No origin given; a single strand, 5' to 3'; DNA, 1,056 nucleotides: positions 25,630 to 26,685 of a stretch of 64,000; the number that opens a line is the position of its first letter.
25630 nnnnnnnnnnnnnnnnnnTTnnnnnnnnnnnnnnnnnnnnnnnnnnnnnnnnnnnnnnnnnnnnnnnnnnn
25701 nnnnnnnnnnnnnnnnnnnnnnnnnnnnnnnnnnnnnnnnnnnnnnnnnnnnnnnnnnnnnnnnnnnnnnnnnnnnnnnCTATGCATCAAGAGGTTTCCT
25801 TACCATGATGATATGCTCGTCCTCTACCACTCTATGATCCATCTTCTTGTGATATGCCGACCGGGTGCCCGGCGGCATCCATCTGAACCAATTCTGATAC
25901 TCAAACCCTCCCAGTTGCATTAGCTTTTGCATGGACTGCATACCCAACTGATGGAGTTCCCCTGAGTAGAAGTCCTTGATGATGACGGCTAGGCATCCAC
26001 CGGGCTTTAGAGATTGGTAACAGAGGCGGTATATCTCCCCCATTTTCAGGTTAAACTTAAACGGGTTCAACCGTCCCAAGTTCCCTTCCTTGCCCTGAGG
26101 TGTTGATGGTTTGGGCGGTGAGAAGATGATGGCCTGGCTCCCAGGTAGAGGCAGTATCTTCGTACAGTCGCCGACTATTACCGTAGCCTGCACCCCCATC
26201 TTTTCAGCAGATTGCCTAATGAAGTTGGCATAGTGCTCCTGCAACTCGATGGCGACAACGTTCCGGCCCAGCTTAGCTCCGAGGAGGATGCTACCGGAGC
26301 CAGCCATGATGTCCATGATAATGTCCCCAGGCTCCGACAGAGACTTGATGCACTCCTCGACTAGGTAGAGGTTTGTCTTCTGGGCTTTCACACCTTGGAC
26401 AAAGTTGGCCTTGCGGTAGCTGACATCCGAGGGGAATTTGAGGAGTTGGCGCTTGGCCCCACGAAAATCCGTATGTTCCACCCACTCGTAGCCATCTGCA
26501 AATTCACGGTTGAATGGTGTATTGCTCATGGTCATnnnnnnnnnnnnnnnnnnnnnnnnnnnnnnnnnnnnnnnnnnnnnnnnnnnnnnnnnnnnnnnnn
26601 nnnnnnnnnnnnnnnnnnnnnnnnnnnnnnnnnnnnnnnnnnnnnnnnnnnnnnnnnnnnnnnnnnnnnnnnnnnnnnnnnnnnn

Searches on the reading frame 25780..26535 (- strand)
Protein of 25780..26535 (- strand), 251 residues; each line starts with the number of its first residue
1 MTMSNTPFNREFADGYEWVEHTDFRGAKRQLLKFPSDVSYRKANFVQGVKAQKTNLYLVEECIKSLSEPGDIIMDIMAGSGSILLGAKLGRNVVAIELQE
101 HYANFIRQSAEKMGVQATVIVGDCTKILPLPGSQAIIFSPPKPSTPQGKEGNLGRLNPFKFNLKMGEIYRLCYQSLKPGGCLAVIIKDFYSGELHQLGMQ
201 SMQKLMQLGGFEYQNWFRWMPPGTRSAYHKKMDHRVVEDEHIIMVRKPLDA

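Call 3: search_protein_families(library=pfam, proteins=[window:25780-26535:-], max_evalue=0.1)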
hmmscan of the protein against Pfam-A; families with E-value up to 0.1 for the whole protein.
window:25780-26535:- (251 aa): 7 families
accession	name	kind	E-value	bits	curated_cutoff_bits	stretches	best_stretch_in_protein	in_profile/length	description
PF01555.25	N6_N4_Mtase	-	6.1e-15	56.2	26.7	2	54-106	166-219/221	DNA methylase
PF13649.12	Methyltransf_25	-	7.6e-05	23.8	27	1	73-137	1-68/97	Methyltransferase domain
PF08241.18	Methyltransf_11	-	0.006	17.6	21.2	0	75-132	2-58/95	Methyltransferase domain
PF02475.24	TRM5-TYW2_MTfase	-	0.032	14.6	28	1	62-127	29-99/164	TRM5/TYW2 methyltransferase domain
PF01170.24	UPF0020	-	0.032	14.3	22.3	1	68-120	27-79/197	RMKL-like, methyltransferase domain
PF18090.7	SoPB_HTH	-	0.091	13.3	27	0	95-141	11-56/75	Centromere-binding protein HTH domain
PF01189.24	Methyltr_RsmB-F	-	0.094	12.8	27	0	69-127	8-71/199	16S rRNA methyltransferase RsmB/F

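Call 4: search_protein_families(library=ncbifam, proteins=[window:25780-26535:-], max_evalue=1)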
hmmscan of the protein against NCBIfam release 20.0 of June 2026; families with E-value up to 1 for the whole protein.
window:25780-26535:- (251 aa): 13 families
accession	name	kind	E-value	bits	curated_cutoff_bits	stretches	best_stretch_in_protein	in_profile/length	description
TIGR02469.1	CbiT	equivalog_domain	1.1e-05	25.7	78.3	1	68-123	18-76/124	precorrin-6Y C5,15-methyltransferase (decarboxylating) subunit CbiT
NF050803.1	DnaMtaseCcrMCaul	equivalog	0.00014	20.9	830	1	52-112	189-249/350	adenine-specific DNA-methyltransferase CcrM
NF010253.0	PRK13699.1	subfamily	0.00016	21.5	244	1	60-105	154-200/226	DNA methyltransferase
NF008572.0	PRK11524.1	equivalog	0.00045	19.4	292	1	50-104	196-250/294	adenine-specific DNA-methyltransferase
NF001556.0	PRK00377.1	equivalog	0.0018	18.1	238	1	69-128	40-105/198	cobalt-precorrin-6Y C(15)-methyltransferase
TIGR03534.1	RF_mod_PrmC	equivalog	0.0029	17.1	199.1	1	57-139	75-162/253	peptide chain release factor N(5)-glutamine methyltransferase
NF041820.1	daptide_MTase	equivalog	0.0058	16.1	175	1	60-125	27-97/243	daptide-type RiPP biosynthesis methyltransferase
NF000499.2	Erm23S_rRNA_broad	equivalog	0.016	14.6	212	1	58-138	11-91/244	23S ribosomal RNA methyltransferase Erm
NF008149.0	PRK10901.1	equivalog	0.016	14.1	375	1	46-127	235-312/434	16S rRNA (cytosine(967)-C(5))-methyltransferase RsmB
TIGR01177.1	TIGR01177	hypoth_equivalog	0.032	13.6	316.55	1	68-127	181-242/330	TIGR01177 family methyltransferase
NF005640.0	PRK07402.1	equivalog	0.045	13.3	219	1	69-121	43-99/200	precorrin-6Y C5,15-methyltransferase subunit CbiT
NF043040.1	corrin_prot_MT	hypoth_equivalog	0.059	12.8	180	1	60-119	32-92/216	corrinoid protein-associated methyltransferase CpaM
NF000468.1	Erm37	exception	0.078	13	350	1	68-134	31-93/179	23S rRNA (adenine(2058)-N(6))-methyltransferase Erm(37)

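Call 5: search_protein_families(library=padloc, proteins=[window:25780-26535:-], max_evalue=1)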
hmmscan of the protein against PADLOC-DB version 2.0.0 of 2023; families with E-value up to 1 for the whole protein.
window:25780-26535:- (251 aa): 41 families (the best 25 are shown)
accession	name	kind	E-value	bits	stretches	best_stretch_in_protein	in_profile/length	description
PDLC04134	mad2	-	7.1e-14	49.5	1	67-192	289-402/492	mads_2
PDLC03353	MTase_II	-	3e-13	47.9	2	58-109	197-249/260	Type II methyltransferase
PDLC03351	MTase_II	-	2.1e-11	41.6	1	64-209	141-301/348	Type II methyltransferase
PDLC03371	MTase_II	-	3.8e-11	41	1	29-112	173-254/260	Type II methyltransferase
PDLC03387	MTase_II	-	3.6e-09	34.2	1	42-107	206-272/289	Type II methyltransferase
PDLC03265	MTase_II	-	2.4e-07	28.5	1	40-109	257-327/333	Type II methyltransferase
PDLC03299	MTase_II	-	4.1e-07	27.8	1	38-105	186-252/296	Type II methyltransferase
PDLC03260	MTase_II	-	1.4e-06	25.5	1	52-116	248-313/349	Type II methyltransferase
PDLC03228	MTase_II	-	1.5e-06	26.3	1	60-112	154-209/227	Type II methyltransferase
PDLC03300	MTase_II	-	3e-06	24.5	1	27-110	188-276/302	Type II methyltransferase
PDLC03229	MTase_II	-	8.1e-06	22.8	1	56-118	345-409/436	Type II methyltransferase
PDLC03339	MTase_II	-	8.5e-06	22.8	1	46-111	207-272/399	Type II methyltransferase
PDLC03636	MTase_III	-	1.1e-05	22.5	1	57-110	351-405/575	Type III methyltransferase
PDLC03323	MTase_II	-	2e-05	21.9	1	39-103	220-287/330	Type II methyltransferase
PDLC03216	MTase_II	-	7.1e-05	19.9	1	51-113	196-258/364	Type II methyltransferase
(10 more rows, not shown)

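Call 6: search_protein_families(library=phrogs, proteins=[window:25780-26535:-], max_evalue=1)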
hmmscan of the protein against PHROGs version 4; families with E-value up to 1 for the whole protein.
window:25780-26535:- (251 aa): 12 families
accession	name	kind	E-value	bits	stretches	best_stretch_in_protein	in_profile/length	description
phrog_67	-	other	9.4e-11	42.5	1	57-108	289-341/743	DNA methyltransferase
phrog_3008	-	other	4.3e-09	37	1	33-113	139-214/244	DNA methyltransferase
phrog_498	-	other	7.7e-09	35.6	1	57-121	366-431/633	DNA methyltransferase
phrog_18293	-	other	2.6e-05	25.2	1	33-105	29-102/119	methyltransferase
phrog_6952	-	other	0.00052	20.9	1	56-101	120-166/181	DNA methyltransferase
phrog_23522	-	unknown function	0.0043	17.6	1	35-132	22-115/273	-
phrog_23085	-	unknown function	0.073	13.7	1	56-106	50-101/138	-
phrog_13505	-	other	0.088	12.9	1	68-125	114-174/392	methyltransferase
phrog_18146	-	other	0.13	12.1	0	58-99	57-100/452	DNA methyltransferase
phrog_16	-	DNA, RNA and nucleotide metabolism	0.19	10.8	1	58-102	856-901/986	DNA helicase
phrog_8769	-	other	0.29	12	1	68-106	10-49/71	methyltransferase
phrog_6859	-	tail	0.34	11.2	1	146-168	160-182/346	tail fiber protein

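Call 8: find_homologous_proteins(query=window:25780-26535:-, max_evalue=0.001)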
Query window:25780-26535:- (251 aa): 34 proteins with E <= 0.001 among 239 candidates.
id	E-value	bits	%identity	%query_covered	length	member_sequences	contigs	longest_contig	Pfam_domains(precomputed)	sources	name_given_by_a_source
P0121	3.0e-167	572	100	99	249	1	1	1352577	PF01555.25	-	-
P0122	1.5e-95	337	61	98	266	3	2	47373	PF01555.25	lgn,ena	-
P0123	4.1e-93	329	59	98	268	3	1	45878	PF01555.25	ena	-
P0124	6.2e-88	312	58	97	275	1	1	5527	PF01555.25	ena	-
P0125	3.2e-52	195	45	86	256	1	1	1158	PF01555.25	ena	-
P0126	9.6e-48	181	42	92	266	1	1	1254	PF01555.25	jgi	jgi:DNA modification methylase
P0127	6.2e-44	168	40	88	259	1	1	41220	PF01555.25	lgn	-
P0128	1.3e-43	167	41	87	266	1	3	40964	PF01555.25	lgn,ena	-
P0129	1.3e-43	167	41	86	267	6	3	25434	PF01555.25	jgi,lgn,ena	-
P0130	2.5e-42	163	65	49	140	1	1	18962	PF01555.25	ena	-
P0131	5.2e-37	146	38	94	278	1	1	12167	PF05175.21,PF03602.22,PF01555.25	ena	-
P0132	1.3e-36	144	38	87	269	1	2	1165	PF02475.24,PF01555.25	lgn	-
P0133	6.3e-36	142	34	96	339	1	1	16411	PF01555.25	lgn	-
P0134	3.0e-35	140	38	87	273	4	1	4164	PF01555.25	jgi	-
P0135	1.0e-34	138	35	86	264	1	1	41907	PF01555.25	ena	-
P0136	3.6e-34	136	38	87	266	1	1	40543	PF01555.25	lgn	-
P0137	6.2e-34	135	37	95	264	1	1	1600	PF01555.25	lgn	-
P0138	3.9e-33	133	38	95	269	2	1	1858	PF01555.25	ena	-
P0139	4.0e-33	133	34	94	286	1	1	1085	PF01555.25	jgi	-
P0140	1.7e-32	131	36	90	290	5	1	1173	PF01555.25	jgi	-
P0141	2.3e-31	127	34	94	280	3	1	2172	PF01555.25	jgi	jgi:DNA modification methylase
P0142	4.1e-29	120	35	78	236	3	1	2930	PF01555.25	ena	-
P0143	1.0e-28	118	32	96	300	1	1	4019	PF01170.25,PF01555.25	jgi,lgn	jgi:DNA modification methylase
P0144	1.4e-28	118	32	86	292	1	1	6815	PF01555.25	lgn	-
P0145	2.2e-28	117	33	85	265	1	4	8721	PF01170.25,PF01555.25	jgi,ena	-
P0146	2.2e-28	117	31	86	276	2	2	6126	PF01555.25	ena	-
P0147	2.7e-27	114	30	95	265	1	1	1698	PF01555.25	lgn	-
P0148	1.1e-23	102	28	86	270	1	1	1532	PF01555.25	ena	-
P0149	4.1e-23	100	29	85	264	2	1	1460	PF01170.25,PF01555.25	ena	-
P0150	6.4e-23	99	31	86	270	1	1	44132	PF01555.25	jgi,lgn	jgi:DNA modification methylase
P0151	1.6e-21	95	30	85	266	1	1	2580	PF01555.25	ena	-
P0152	4.7e-19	87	30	96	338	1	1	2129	PF01555.25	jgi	jgi:DNA modification methylase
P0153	6.5e-19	86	31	86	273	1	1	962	PF01555.25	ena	-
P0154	5.1e-18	83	30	69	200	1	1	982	PF01555.25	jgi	jgi:hypothetical protein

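Call 11: find_encoding_contigs(protein=P0122, flank=10000, max_places=3)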
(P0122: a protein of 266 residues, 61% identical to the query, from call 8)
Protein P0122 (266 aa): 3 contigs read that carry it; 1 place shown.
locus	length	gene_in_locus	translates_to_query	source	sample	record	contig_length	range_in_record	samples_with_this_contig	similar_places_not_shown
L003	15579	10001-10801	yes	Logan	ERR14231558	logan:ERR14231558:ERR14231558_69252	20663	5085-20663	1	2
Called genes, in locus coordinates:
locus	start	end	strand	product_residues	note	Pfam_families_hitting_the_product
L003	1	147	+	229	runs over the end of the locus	-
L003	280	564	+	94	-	-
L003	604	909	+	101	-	-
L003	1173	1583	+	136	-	-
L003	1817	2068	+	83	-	-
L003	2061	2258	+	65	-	-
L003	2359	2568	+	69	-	-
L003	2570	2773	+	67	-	-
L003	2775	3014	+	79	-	-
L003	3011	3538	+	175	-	-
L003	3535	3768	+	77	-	-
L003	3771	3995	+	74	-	-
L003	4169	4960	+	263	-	-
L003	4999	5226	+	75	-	-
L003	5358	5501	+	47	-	-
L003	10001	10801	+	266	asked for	PF01555:N6_N4_Mtase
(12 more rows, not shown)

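Call 14: find_encoding_contigs(protein=P0123, flank=10000, max_places=2)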
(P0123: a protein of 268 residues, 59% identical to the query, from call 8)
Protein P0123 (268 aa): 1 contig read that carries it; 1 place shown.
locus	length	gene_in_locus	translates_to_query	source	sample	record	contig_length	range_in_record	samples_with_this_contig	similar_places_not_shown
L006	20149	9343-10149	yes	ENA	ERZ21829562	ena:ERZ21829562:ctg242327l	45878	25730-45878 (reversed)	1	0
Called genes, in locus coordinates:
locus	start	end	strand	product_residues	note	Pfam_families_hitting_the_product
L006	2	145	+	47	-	?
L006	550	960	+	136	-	-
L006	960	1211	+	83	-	-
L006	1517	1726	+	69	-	-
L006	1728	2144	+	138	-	-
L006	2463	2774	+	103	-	-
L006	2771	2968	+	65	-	-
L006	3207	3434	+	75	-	-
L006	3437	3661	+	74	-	-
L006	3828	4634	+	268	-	-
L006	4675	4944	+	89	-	-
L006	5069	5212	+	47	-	-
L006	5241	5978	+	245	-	PF13481:AAA_25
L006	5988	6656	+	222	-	-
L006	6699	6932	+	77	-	-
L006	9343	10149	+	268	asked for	PF01555:N6_N4_Mtase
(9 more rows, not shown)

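Call 21: find_related_loci(query=window:25780-26535:-, collection=viral_contigs, flank=8000)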
Query window:25780-26535:- (251 aa) in viral_contigs; peptide patterns used: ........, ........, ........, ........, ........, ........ (x = any residue, [..] = any of these).
6 stretches matched a pattern, but none encodes a relative of the query by tblastn (E <= 1e-3).

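Call 24: search_solved_structures(query=window:25780-26535:-, max_evalue=1, show_alignments=2)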
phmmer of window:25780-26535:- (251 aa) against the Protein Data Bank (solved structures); distinct sequences matched with E-value up to 1: 22.
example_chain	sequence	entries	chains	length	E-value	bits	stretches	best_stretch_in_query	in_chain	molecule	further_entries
2zie_A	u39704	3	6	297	3.1e-07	33.1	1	56-109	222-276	Putative modification methylase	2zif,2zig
1g60_A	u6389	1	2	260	0.00012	24.7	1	58-105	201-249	Adenine-specific Methyltransferase MboIIA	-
6zxw_G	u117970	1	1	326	0.0022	20.6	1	69-132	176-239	tRNA (Guanine(10)-N2)-dimethyltransferase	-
6zxv_A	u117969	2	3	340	0.0023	20.5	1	69-132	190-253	tRNA (Guanine(10)-N2)-dimethyltransferase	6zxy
8s9n_A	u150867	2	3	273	0.0024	20.4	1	57-108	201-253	DNA cytosine-N4 methyltransferase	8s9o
8s9m_A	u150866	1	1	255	0.0028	20.2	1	57-108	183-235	DNA cytosine-N4 methyltransferase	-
8z62_A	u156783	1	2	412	0.008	18.7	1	53-144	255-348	23S rRNA (uracil(747)-C(5))-methyltransferase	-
5hfj_A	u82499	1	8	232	0.012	18.1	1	53-104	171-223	Adenine specific DNA methyltransferase (DpnA)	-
5hek_A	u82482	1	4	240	0.012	18.1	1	53-104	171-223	Adenine specific DNA methyltransferase (DpnA)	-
6pbd_A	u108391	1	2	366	0.024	17.2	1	57-108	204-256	Modification methylase CcrMI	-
1boo_A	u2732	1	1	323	0.051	16.1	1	46-103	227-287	PROTEIN (N-4 CYTOSINE-SPECIFIC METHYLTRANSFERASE PVU II)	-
6uak_A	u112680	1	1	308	0.11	15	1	74-129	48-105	SAM dependent methyltransferase LahSB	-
3lpm_A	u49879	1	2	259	0.11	15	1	73-152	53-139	Putative methyltransferase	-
1nw8_A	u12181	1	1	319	0.12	14.8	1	57-99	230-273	MODIFICATION METHYLASE RSRI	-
1eg2_A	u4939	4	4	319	0.12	14.8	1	57-99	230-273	MODIFICATION METHYLASE RSRI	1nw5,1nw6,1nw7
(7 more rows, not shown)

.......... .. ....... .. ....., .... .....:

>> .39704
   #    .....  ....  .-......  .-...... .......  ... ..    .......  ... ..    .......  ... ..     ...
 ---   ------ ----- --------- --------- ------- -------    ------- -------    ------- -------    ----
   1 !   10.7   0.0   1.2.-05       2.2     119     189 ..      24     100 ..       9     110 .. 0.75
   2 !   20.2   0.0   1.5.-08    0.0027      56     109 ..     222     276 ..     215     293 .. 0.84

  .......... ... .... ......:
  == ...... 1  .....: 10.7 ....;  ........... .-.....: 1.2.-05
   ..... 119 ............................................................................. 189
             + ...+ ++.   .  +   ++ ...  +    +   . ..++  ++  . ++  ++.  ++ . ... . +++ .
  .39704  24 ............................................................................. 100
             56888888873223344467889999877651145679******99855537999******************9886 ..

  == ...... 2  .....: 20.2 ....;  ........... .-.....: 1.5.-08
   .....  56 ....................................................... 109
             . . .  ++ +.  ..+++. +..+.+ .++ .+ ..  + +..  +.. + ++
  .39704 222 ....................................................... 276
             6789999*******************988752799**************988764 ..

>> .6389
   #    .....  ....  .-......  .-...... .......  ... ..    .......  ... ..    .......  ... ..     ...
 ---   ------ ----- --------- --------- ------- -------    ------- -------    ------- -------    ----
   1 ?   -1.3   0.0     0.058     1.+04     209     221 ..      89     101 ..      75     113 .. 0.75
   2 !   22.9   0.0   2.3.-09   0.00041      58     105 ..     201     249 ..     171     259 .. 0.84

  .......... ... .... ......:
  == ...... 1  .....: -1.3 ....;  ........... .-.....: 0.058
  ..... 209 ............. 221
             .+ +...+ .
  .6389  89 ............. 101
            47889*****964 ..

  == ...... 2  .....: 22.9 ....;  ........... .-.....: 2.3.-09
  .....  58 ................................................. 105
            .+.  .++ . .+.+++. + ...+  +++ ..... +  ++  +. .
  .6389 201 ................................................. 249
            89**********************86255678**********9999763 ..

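Call 41: predict_structure(alignment_id=A2)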
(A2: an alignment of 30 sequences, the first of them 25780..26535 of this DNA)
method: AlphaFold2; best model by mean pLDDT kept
length: 251 residues; sequences in the alignment: 30
mean_pLDDT: 91.2   pTM: 0.90
mean pLDDT of the five models: 91.2, 91.2, 90.2, 89.6, 89.6
residues with pLDDT >= 90: 187; 70-90: 47; 50-70: 12; < 50: 5
segments of 3 or more residues with pLDDT < 50: 1-5
pLDDT, mean of each block of 10 residues (from residue 1): 49 92 90 95 91 87 97 96 98 97 97 98 97 98 75 88 97 98 96 93 92 96 78 88 97 78
secondary structure, 60 per line:
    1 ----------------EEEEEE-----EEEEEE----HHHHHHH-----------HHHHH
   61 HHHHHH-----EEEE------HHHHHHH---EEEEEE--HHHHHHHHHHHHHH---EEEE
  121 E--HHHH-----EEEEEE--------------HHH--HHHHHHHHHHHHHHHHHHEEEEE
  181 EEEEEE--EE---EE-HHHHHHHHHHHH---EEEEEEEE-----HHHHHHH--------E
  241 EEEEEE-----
elements in order: E17-22 E28-33 H38-44 H56-66 E72-75 H82-88 E92-97 H100-113 E117-121 H124-127 E133-138 H158-175 E176-186 H197-208 E212-219 H225-231 E240-246
